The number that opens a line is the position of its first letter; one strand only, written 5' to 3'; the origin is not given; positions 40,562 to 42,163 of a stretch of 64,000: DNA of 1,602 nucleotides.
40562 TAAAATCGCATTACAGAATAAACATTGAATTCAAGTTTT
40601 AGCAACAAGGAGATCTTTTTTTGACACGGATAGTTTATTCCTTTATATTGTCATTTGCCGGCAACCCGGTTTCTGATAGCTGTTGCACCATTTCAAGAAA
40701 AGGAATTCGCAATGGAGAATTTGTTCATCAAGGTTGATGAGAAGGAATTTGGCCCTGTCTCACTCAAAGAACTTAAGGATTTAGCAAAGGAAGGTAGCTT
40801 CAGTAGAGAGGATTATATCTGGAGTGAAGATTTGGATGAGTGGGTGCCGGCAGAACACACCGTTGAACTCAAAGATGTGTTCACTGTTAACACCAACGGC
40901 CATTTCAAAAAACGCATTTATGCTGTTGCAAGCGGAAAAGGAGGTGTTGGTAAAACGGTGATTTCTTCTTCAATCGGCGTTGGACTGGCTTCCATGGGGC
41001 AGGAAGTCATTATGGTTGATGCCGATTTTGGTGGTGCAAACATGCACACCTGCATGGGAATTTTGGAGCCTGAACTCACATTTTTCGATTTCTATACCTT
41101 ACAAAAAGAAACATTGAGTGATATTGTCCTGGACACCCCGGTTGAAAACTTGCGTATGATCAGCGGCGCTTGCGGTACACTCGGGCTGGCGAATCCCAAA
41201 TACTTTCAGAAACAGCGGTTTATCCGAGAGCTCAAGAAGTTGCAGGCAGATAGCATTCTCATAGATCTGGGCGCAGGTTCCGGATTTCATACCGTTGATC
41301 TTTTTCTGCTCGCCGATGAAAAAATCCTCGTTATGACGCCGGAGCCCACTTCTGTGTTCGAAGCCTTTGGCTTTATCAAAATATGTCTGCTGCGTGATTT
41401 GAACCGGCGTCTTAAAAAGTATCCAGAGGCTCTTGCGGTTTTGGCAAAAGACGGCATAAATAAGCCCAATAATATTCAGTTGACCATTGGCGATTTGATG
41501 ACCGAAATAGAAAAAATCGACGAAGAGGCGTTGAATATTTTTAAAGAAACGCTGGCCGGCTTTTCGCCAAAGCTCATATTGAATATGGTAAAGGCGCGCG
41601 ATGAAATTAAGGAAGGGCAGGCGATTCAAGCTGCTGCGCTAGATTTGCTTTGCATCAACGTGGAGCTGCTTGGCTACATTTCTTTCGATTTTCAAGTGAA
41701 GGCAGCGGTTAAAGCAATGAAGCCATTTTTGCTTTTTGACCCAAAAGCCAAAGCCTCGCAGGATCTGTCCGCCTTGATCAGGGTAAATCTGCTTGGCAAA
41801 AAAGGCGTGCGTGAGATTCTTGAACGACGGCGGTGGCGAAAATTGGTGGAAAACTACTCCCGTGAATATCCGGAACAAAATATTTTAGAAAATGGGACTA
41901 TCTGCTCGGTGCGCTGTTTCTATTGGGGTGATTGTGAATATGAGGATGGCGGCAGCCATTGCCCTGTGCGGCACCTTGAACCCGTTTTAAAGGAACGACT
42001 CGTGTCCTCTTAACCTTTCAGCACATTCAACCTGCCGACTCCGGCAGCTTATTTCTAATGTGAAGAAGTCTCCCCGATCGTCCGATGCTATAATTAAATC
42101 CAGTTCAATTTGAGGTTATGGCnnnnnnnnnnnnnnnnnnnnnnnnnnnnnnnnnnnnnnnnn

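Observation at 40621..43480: Tandem paralogous GYF-like(DUF4339)-MinD/ParA ATPase fusions, one with a Cx3Cx5Cx8C-H tail, between ccsBA and tol-pal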

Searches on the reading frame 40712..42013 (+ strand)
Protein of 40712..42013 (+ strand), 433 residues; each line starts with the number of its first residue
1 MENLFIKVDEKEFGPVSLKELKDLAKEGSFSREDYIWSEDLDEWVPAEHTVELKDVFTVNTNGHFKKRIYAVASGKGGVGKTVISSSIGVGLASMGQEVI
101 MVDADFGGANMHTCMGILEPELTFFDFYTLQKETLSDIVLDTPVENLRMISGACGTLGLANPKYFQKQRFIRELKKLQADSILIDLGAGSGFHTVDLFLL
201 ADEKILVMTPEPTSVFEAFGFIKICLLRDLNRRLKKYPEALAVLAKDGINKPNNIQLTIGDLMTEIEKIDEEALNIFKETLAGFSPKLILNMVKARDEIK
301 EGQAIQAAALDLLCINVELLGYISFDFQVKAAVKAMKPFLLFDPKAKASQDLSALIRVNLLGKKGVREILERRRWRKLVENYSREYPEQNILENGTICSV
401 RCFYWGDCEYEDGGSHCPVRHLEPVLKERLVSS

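Call 3: search_protein_families(library=pfam, proteins=[window:40712-42013:+], max_evalue=0.01)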
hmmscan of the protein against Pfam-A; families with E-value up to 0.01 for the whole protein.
window:40712-42013:+ (433 aa): 8 families
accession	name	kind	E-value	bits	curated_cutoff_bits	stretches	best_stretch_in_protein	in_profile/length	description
PF10609.15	ParA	-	4.7e-13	49.6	27.1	1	67-136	3-74/246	NUBPL iron-transfer P-loop NTPase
PF01656.29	CbiA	-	3.6e-12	46.8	25.4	1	71-338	2-124/125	CobQ/CobB/MinD/ParA nucleotide binding domain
PF13614.12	AAA_31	-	7.4e-12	46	27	1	68-215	2-154/177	AAA domain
PF14237.11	GYF_2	-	1.3e-11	44.5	25.8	1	5-53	2-50/50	GYF domain 2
PF02374.21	ArsA_ATPase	-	2.9e-06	27.2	24.3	1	72-105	5-38/305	Anion-transporting ATPase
PF06564.18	CBP_BcsQ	-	0.00069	19.6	21.3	0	75-104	9-38/234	Cellulose biosynthesis protein BcsQ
PF25531.1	GYF_ATXR3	-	0.0076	17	27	0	12-47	12-47/48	Histone-lysine N-methyltransferase ATXR3, GYF domain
PF00142.24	Fer4_NifH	-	0.0083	16.1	25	0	74-105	6-37/271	4Fe-4S iron sulfur cluster binding proteins, NifH/frxC family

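Call 4: search_protein_families(library=ncbifam, proteins=[window:40712-42013:+], max_evalue=0.01)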
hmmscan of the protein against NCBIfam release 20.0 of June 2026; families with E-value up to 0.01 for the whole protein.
window:40712-42013:+ (433 aa): 19 families
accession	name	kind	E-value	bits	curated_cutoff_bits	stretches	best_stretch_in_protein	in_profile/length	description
TIGR01969.1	minD_arch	subfamily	5.3e-24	84.8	201.75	1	69-220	2-150/251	cell division ATPase MinD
TIGR01968.1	minD_bact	equivalog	6.7e-20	71.5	212.9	1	68-218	2-151/261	septum site-determining protein MinD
NF008079.0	PRK10818.1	equivalog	1.4e-13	50.8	508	1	68-222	3-157/270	septum site-determining protein MinD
NF041136.1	MrpORP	equivalog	4.3e-11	42.7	450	1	69-119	7-57/365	iron-sulfur cluster carrier protein MrpORP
TIGR01007.1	eps_fam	subfamily_domain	3.6e-09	36.4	108.05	1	67-185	17-134/204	polysaccharide biosynthesis tyrosine autokinase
NF047398.1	AAA_KGGVGR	domain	4e-09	37.1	90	1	68-107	3-42/190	KGGVGR-motif variant AAA ATPase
TIGR03371.1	cellulose_yhjQ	equivalog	4.2e-07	29.7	157.85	1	71-215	5-151/246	cellulose biosynthesis protein BcsQ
NF008669.0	PRK11670.1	equivalog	4.9e-07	29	348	1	67-117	107-157/369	iron-sulfur cluster carrier protein ApbC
NF041546.1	ParA_partition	equivalog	6.4e-07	29.1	180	1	69-109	1-41/203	ParA family partition ATPase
TIGR03018.1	pepcterm_TyrKin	hypoth_equivalog_domain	1.1e-06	28.2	230.65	1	66-151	34-119/207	XrtA-associated tyrosine autokinase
TIGR00345.1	GET3_arsA_TRC40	subfamily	1.3e-05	24.9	135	1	74-105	3-34/299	TRC40/GET3/ArsA family transport-energizing ATPase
TIGR04291.1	arsen_driv_ArsA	equivalog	1.7e-05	23.7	650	1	70-105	5-40/565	arsenical pump-driving ATPase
NF053622.1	ATPseBagAMYCTU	equivalog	0.00021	20.8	400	1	71-104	10-43/325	ATPase BagA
NF040564.1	SCO2523_fam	equivalog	0.00059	19.2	200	1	73-110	6-43/305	SCO2523 family variant P-loop protein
NF010461.0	PRK13886.1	subfamily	0.0012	18.3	360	1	68-112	3-47/241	conjugal transfer protein TraL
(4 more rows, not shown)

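Call 8: find_homologous_proteins(query=window:40712-42013:+)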
Query window:40712-42013:+ (433 aa): 900 proteins with E <= 0.001 among 8000 candidates; the best 120 are listed.
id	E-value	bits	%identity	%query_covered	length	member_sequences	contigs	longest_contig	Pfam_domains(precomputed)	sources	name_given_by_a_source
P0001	3.4e-288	973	100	100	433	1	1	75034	PF10609.16,PF01656.30,PF13614.13,PF02374.22,PF14237.12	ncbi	-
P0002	7.8e-227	771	76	100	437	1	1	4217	PF10609.16,PF01656.30,PF13614.13,PF02374.22,PF14237.12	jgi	-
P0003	1.5e-218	744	73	100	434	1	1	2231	PF10609.16,PF01656.30,PF13614.13,PF02374.22,PF14237.12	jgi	-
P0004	4.0e-217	739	73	100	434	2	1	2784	PF10609.16,PF01656.30,PF13614.13,PF02374.22,PF14237.12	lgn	-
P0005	1.3e-215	734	72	100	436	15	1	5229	PF10609.16,PF01656.30,PF13614.13,PF02374.22,PF14237.12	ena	-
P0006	3.4e-213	726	71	100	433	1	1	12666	PF10609.16,PF01656.30,PF13614.13,PF14237.12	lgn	-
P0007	7.3e-212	722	72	99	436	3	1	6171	PF10609.16,PF01656.30,PF13614.13,PF02374.22,PF14237.12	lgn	-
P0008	2.0e-211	721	71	100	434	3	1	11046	PF10609.16,PF01656.30,PF13614.13,PF02374.22,PF14237.12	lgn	-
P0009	5.1e-206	703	69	99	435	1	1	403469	PF10609.16,PF01656.30,PF13614.13,PF02374.22,PF14237.12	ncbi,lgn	-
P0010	4.2e-202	690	68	100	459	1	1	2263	PF10609.16,PF01656.30,PF13614.13,PF02374.22,PF14237.12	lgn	-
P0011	1.1e-199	682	68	99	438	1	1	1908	PF10609.16,PF01656.30,PF13614.13,PF14237.12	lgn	-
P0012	2.1e-199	681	68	99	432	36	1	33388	PF10609.16,PF01656.30,PF13614.13,PF02374.22,PF14237.12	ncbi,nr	ncbi:DUF4339 domain-containing protein [candidate division KSB1 bacterium]|nr:DUF4339 domain-contain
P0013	1.8e-198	678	67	99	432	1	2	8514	PF10609.16,PF01656.30,PF13614.13,PF14237.12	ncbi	-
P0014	5.0e-197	673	68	99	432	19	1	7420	PF10609.16,PF01656.30,PF13614.13,PF14237.12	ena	-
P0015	6.5e-195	666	66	99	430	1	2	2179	PF10609.16,PF01656.30,PF13614.13,PF02374.22,PF14237.12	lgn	-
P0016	2.5e-189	648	64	99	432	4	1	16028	PF10609.16,PF01656.30,PF13614.13,PF02374.22,PF14237.12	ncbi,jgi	-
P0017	1.8e-188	645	64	99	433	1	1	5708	PF10609.16,PF01656.30,PF13614.13,PF14237.12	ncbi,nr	ncbi:MAG: DUF4339 domain-containing protein [Calditrichaeota bacterium]|nr:MAG: DUF4339 domain-conta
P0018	7.6e-187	640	63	99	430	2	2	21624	PF10609.16,PF01656.30,PF13614.13,PF02374.22,PF14237.12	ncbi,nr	ncbi:DUF4339 domain-containing protein [candidate division KSB1 bacterium]|nr:DUF4339 domain-contain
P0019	3.1e-183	628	62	99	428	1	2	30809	PF10609.16,PF01656.30,PF13614.13,PF06564.19,PF14237.12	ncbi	-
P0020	1.6e-182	625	64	99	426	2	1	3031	PF10609.16,PF01656.30,PF13614.13,PF02374.22,PF14237.12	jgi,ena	-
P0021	3.9e-182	624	64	99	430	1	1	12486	PF10609.16,PF01656.30,PF25531.1,PF13614.13,PF02374.22,PF14237.12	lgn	-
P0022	7.6e-181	620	62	99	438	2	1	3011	PF10609.16,PF01656.30,PF13614.13,PF02374.22,PF14237.12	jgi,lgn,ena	-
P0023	4.7e-180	617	63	98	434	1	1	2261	PF10609.16,PF01656.30,PF13614.13,PF02374.22,PF14237.12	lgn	-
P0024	8.3e-180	616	61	99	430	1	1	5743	PF10609.16,PF01656.30,PF25531.1,PF13614.13,PF02374.22,PF14237.12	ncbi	ncbi:MAG: P-loop NTPase [bacterium]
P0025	1.6e-179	615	62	99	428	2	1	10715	PF10609.16,PF01656.30,PF13614.13,PF02374.22,PF14237.12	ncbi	ncbi:MAG: P-loop NTPase [bacterium]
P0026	3.9e-178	611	62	99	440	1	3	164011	PF10609.16,PF01656.30,PF13614.13,PF14237.12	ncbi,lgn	-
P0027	4.5e-177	607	60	99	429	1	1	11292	PF10609.16,PF01656.30,PF13614.13,PF14237.12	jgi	jgi:flagellar biosynthesis protein FlhG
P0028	2.6e-175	602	60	99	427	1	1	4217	PF10609.16,PF01656.30,PF13614.13,PF14237.12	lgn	-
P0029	2.7e-174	598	61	99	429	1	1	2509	PF10609.16,PF01656.30,PF13614.13,PF02374.22,PF14237.12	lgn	-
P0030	2.8e-174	598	60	99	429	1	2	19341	PF10609.16,PF01656.30,PF13614.13,PF02374.22,PF14237.12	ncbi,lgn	ncbi:MAG: P-loop NTPase [bacterium]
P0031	5.1e-173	594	59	98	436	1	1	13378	PF10609.16,PF01656.30,PF13614.13,PF06564.19,PF14237.12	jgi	jgi:flagellar biosynthesis protein FlhG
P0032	1.2e-172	593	60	99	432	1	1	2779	PF10609.16,PF01656.30,PF13614.13,PF02374.22,PF14237.12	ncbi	-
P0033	3.7e-172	591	59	99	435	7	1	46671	PF10609.16,PF01656.30,PF13614.13,PF06564.19,PF02374.22,PF14237.12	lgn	-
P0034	1.7e-171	589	59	99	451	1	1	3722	PF10609.16,PF01656.30,PF13614.13,PF02374.22,PF14237.12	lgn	-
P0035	5.0e-170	584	58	99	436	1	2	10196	PF10609.16,PF01656.30,PF13614.13,PF06564.19,PF14237.12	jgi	jgi:flagellar biosynthesis protein FlhG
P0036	1.2e-169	583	58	99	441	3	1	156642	PF10609.16,PF01656.30,PF13614.13,PF06564.19,PF14237.12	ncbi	-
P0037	3.8e-167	575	59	99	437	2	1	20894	PF10609.16,PF01656.30,PF13614.13,PF06564.19,PF14237.12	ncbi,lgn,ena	-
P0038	1.0e-165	570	57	99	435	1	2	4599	PF10609.16,PF01656.30,PF13614.13,PF02374.22,PF14237.12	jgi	jgi:flagellar biosynthesis protein FlhG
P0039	1.1e-162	560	59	99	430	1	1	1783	PF10609.16,PF01656.30,PF13614.13,PF02374.22,PF14237.12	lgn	-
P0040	4.4e-162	558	58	99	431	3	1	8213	PF10609.16,PF01656.30,PF13614.13,PF06564.19,PF02374.22,PF14237.12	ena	-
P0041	2.3e-160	552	55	98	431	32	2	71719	PF10609.16,PF01656.30,PF13614.13,PF06564.19,PF02374.22,PF14237.12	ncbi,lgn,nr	ncbi:P-loop NTPase [bacterium]|nr:P-loop NTPase [bacterium]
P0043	4.0e-157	542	55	98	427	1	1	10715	PF10609.16,PF01656.30,PF13614.13,PF02374.22,PF14237.12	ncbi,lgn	ncbi:MAG: P-loop NTPase [bacterium]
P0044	3.8e-156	538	55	99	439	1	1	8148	PF10609.16,PF01656.30,PF13614.13,PF14237.12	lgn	-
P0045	2.0e-155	536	55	99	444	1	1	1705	PF10609.16,PF01656.30,PF13614.13,PF14237.12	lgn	-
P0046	2.3e-155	536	54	99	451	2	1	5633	PF10609.16,PF01656.30,PF13614.13,PF06564.19,PF02374.22,PF14237.12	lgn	-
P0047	2.9e-152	526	54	100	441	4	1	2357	PF10609.16,PF01656.30,PF13614.13,PF14237.12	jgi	-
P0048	4.6e-151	522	54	99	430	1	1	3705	PF10609.16,PF01656.30,PF13614.13,PF02374.22,PF14237.12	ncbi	-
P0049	9.1e-150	517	53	99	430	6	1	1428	PF10609.16,PF01656.30,PF13614.13,PF02374.22,PF14237.12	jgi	jgi:flagellar biosynthesis protein FlhG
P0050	2.9e-149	516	54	99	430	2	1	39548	PF10609.16,PF01656.30,PF13614.13,PF02374.22,PF14237.12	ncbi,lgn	ncbi:MAG: P-loop NTPase [bacterium]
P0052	5.0e-149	515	64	84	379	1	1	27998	PF10609.16,PF01656.30,PF13614.13,PF02374.22,PF14237.12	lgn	-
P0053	2.8e-148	513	52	99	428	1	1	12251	PF10609.16,PF01656.30,PF13614.13,PF14237.12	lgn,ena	-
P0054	3.3e-148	512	53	98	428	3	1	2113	PF10609.16,PF01656.30,PF13614.13,PF14237.12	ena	-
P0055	5.3e-148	512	53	99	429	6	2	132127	PF10609.16,PF01656.30,PF13614.13,PF02374.22,PF14237.12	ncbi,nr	ncbi:MAG: P-loop NTPase [candidate division KSB1 bacterium]|nr:P-loop NTPase [candidate division KSB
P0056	6.6e-148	511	53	99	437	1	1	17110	PF10609.16,PF01656.30,PF13614.13,PF14237.12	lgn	-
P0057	7.3e-148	511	56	98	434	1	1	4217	PF10609.16,PF01656.30,PF13614.13,PF02374.22,PF14237.12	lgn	-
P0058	7.8e-148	511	52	99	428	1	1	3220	PF10609.16,PF01656.30,PF13614.13,PF14237.12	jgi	-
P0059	5.5e-147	508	52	99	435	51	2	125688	PF10609.16,PF01656.30,PF13614.13,PF14237.12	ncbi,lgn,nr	ncbi:P-loop NTPase [candidate division KSB1 bacterium]|nr:P-loop NTPase [candidate division KSB1 bac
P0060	1.9e-146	507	52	98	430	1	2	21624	PF10609.16,PF01656.30,PF13614.13,PF14237.12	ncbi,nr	ncbi:P-loop NTPase [candidate division KSB1 bacterium]|nr:P-loop NTPase [candidate division KSB1 bac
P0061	7.7e-146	505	52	99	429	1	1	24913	PF10609.16,PF01656.30,PF13614.13,PF06564.19,PF02374.22,PF14237.12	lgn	-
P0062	8.0e-146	504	51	99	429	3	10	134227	PF10609.16,PF01656.30,PF13614.13,PF06564.19,PF14237.12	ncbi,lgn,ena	-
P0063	9.2e-146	504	51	99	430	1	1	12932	PF10609.16,PF01656.30,PF13614.13,PF14237.12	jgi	jgi:flagellar biosynthesis protein FlhG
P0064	2.5e-145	503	52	99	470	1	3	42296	PF10609.16,PF01656.30,PF13614.13,PF02374.22,PF14237.12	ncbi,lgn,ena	-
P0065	2.6e-145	503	64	79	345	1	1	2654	PF10609.16,PF01656.30,PF13614.13,PF02374.22,PF14237.12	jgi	-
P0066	4.0e-145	502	53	99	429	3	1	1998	PF10609.16,PF01656.30,PF13614.13,PF02374.22,PF14237.12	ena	-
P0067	4.2e-145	502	53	99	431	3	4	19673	PF10609.16,PF01656.30,PF13614.13,PF02374.22,PF14237.12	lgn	-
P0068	1.2e-144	501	67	77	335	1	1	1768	PF10609.16,PF01656.30,PF13614.13,PF14237.12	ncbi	ncbi:MAG: P-loop NTPase, partial [bacterium]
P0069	1.2e-144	501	51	98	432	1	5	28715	PF10609.16,PF01656.30,PF13614.13,PF02374.22,PF14237.12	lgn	-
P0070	1.3e-144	500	53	99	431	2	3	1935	PF10609.16,PF01656.30,PF13614.13,PF02374.22,PF14237.12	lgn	-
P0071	2.0e-144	500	51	99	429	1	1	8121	PF10609.16,PF01656.30,PF13614.13,PF02374.22,PF14237.12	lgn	-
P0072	2.8e-144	499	53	99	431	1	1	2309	PF10609.16,PF01656.30,PF13614.13,PF02374.22,PF14237.12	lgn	-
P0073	6.4e-144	498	50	99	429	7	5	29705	PF10609.16,PF01656.30,PF13614.13,PF02374.22,PF14237.12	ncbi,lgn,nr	ncbi:MAG: P-loop NTPase [Deferribacteres bacterium]|nr:P-loop NTPase [candidate division KSB1 bacter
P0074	6.7e-144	498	50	98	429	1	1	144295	PF10609.16,PF01656.30,PF13614.13,PF02374.22,PF14237.12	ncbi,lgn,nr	ncbi:P-loop NTPase [candidate division KSB1 bacterium]|nr:P-loop NTPase [candidate division KSB1 bac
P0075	7.6e-144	498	51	97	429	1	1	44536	PF10609.16,PF01656.30,PF13614.13,PF14237.12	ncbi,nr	ncbi:P-loop NTPase [candidate division KSB1 bacterium]|nr:P-loop NTPase [candidate division KSB1 bac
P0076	1.0e-143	498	53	99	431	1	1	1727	PF10609.16,PF01656.30,PF13614.13,PF02374.22,PF14237.12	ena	-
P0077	1.4e-143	497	53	99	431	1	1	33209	PF10609.16,PF01656.30,PF13614.13,PF02374.22,PF14237.12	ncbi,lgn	-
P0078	1.5e-143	497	51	99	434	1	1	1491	PF10609.16,PF01656.30,PF13614.13,PF02374.22,PF14237.12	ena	-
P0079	1.7e-143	497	53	99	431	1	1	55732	PF10609.16,PF01656.30,PF13614.13,PF02374.22,PF14237.12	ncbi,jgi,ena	-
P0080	1.7e-143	497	53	99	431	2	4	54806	PF10609.16,PF01656.30,PF13614.13,PF06564.19,PF02374.22,PF14237.12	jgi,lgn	-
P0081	1.8e-143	497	50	99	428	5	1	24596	PF10609.16,PF01656.30,PF13614.13,PF02374.22,PF14237.12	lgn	-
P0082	2.2e-143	496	51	99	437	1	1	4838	PF10609.16,PF01656.30,PF13614.13,PF02374.22,PF14237.12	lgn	-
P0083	3.1e-143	496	50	99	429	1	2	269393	PF10609.16,PF01656.30,PF13614.13,PF02374.22,PF14237.12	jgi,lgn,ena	-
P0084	4.0e-143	496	53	99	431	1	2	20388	PF10609.16,PF01656.30,PF13614.13,PF02374.22,PF14237.12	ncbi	ncbi:MAG: P-loop NTPase [bacterium]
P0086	5.2e-143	495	50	99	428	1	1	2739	PF10609.16,PF01656.30,PF13614.13,PF02374.22,PF14237.12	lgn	-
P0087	6.3e-143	495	51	98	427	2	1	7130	PF10609.16,PF01656.30,PF13614.13,PF02374.22,PF14237.12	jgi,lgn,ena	-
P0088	7.1e-143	495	51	98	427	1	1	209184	PF10609.16,PF01656.30,PF13614.13,PF06564.19,PF02374.22,PF14237.12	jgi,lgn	-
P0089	1.0e-142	494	50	99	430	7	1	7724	PF10609.16,PF01656.30,PF13614.13,PF14237.12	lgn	-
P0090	1.4e-142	494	50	99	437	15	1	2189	PF10609.16,PF01656.30,PF13614.13,PF02374.22,PF14237.12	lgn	-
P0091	1.6e-142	494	51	99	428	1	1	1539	PF10609.16,PF01656.30,PF13614.13,PF02374.22,PF14237.12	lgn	-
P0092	2.3e-142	493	50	98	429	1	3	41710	PF10609.16,PF01656.30,PF13614.13,PF14237.12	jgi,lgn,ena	-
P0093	2.4e-142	493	50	99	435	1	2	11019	PF10609.16,PF01656.30,PF13614.13,PF14237.12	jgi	jgi:flagellar biosynthesis protein FlhG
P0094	2.7e-142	493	50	99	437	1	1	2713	PF10609.16,PF01656.30,PF13614.13,PF02374.22,PF14237.12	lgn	-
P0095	3.3e-142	493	52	98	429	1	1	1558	PF10609.16,PF01656.30,PF13614.13,PF14237.12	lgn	-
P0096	3.8e-142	492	50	98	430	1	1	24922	PF10609.16,PF01656.30,PF13614.13,PF02374.22,PF14237.12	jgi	-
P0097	4.7e-142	492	52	99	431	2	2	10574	PF10609.16,PF01656.30,PF13614.13,PF02374.22,PF14237.12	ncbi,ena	ncbi:MAG: P-loop NTPase [candidate division KSB1 bacterium]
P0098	5.9e-142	492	50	99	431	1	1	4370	PF10609.16,PF01656.30,PF13614.13,PF06564.19,PF14237.12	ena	-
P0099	6.0e-142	492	51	99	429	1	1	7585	PF10609.16,PF01656.30,PF13614.13,PF02374.22,PF14237.12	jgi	jgi:flagellar biosynthesis protein FlhG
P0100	1.3e-141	491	50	99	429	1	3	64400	PF10609.16,PF01656.30,PF13614.13,PF14237.12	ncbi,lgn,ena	-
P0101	1.9e-141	490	51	97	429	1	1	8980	PF10609.16,PF01656.30,PF13614.13,PF02374.22,PF14237.12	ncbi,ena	-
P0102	3.0e-141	489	62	82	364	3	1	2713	PF10609.16,PF01656.30,PF13614.13,PF02374.22,PF14237.12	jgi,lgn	jgi:flagellar biosynthesis protein FlhG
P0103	3.1e-141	489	49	98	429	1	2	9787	PF10609.16,PF01656.30,PF13614.13,PF02374.22,PF14237.12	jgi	-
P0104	3.3e-141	489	51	99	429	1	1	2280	PF10609.16,PF01656.30,PF13614.13,PF14237.12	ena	-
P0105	3.6e-141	489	48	99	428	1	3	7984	PF10609.16,PF01656.30,PF13614.13,PF02374.22,PF14237.12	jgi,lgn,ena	-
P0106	3.9e-141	489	48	98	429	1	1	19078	PF10609.16,PF01656.30,PF13614.13,PF14237.12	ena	-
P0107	4.4e-141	489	50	99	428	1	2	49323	PF10609.16,PF01656.30,PF13614.13,PF02374.22,PF14237.12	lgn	-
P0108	5.0e-141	489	49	99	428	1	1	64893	PF10609.16,PF01656.30,PF13614.13,PF02374.22,PF14237.12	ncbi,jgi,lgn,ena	-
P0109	5.3e-141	489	51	99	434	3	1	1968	PF10609.16,PF01656.30,PF13614.13,PF14237.12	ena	-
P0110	7.1e-141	488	50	98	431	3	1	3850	PF10609.16,PF01656.30,PF13614.13,PF02374.22,PF14237.12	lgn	-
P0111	7.3e-141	488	51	99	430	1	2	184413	PF10609.16,PF01656.30,PF13614.13,PF14237.12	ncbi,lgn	-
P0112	7.5e-141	488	50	99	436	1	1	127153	PF10609.16,PF01656.30,PF13614.13,PF02374.22,PF14237.12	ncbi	-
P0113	7.8e-141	488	50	98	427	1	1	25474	PF10609.16,PF01656.30,PF13614.13,PF02374.22,PF14237.12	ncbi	-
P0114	8.2e-141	488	48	98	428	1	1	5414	PF10609.16,PF01656.30,PF13614.13,PF02374.22,PF14237.12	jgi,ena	-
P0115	1.3e-140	487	52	99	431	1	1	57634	PF10609.16,PF01656.30,PF13614.13,PF02374.22,PF14237.12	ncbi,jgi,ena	-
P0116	1.7e-140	487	49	99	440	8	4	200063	PF10609.16,PF01656.30,PF13614.13,PF06564.19,PF14237.12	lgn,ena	-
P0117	2.0e-140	487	50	99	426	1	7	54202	PF10609.16,PF01656.30,PF13614.13,PF14237.12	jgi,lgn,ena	-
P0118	2.0e-140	487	49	99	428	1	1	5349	PF10609.16,PF01656.30,PF13614.13,PF14237.12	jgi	-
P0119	3.2e-140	486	49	99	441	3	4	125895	PF10609.16,PF01656.30,PF13614.13,PF02374.22,PF14237.12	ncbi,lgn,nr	ncbi:MAG: P-loop NTPase [candidate division KSB1 bacterium]|nr:P-loop NTPase [candidate division KSB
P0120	3.2e-140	486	48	98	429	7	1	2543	PF10609.16,PF01656.30,PF13614.13,PF14237.12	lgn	-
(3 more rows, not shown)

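Call 10: find_encoding_contigs(protein=P0009, flank=10000, max_places=2)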
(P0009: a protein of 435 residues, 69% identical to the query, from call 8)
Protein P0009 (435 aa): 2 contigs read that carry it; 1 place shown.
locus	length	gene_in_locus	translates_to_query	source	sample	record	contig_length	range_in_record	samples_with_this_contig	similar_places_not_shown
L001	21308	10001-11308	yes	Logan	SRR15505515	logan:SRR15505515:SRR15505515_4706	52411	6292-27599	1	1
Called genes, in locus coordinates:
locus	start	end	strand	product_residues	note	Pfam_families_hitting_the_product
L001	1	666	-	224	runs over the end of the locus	PF01464:SLT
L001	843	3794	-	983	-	PF13485:Peptidase_MA_2, PF19527:DUF6055 (weak), PF04450:BSP (faint), PF00930:DPPIV_N (faint), PF07676:PD40 (faint), PF25174:Beta-prop_THOC3 (weak), PF26550:Tricorn_2nd, PF26549:Tricorn_N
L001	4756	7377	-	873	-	PF00675:Peptidase_M16, PF05193:Peptidase_M16_C, PF00675:Peptidase_M16, PF05193:Peptidase_M16_C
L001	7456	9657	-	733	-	PF01464:SLT, PF01476:LysM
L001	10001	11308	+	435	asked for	PF14237:GYF_2, PF10609:ParA, PF13614:AAA_31, PF01656:CbiA, PF02374:ArsA_ATPase (weak)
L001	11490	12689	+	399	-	PF00202:Aminotran_3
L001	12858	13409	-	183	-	PF01966:HD (weak)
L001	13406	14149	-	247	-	PF13649:Methyltransf_25, PF08241:Methyltransf_11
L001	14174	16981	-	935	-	PF00675:Peptidase_M16, PF05193:Peptidase_M16_C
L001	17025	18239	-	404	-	PF12146:Hydrolase_4, PF00561:Abhydrolase_1 (weak), PF12697:Abhydrolase_6, PF02566:OsmC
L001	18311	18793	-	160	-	-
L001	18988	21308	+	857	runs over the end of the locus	PF00133:tRNA-synt_1, PF09334:tRNA-synt_1g, PF13603:tRNA-synt_1_2, PF00133:tRNA-synt_1, PF08264:Anticodon_1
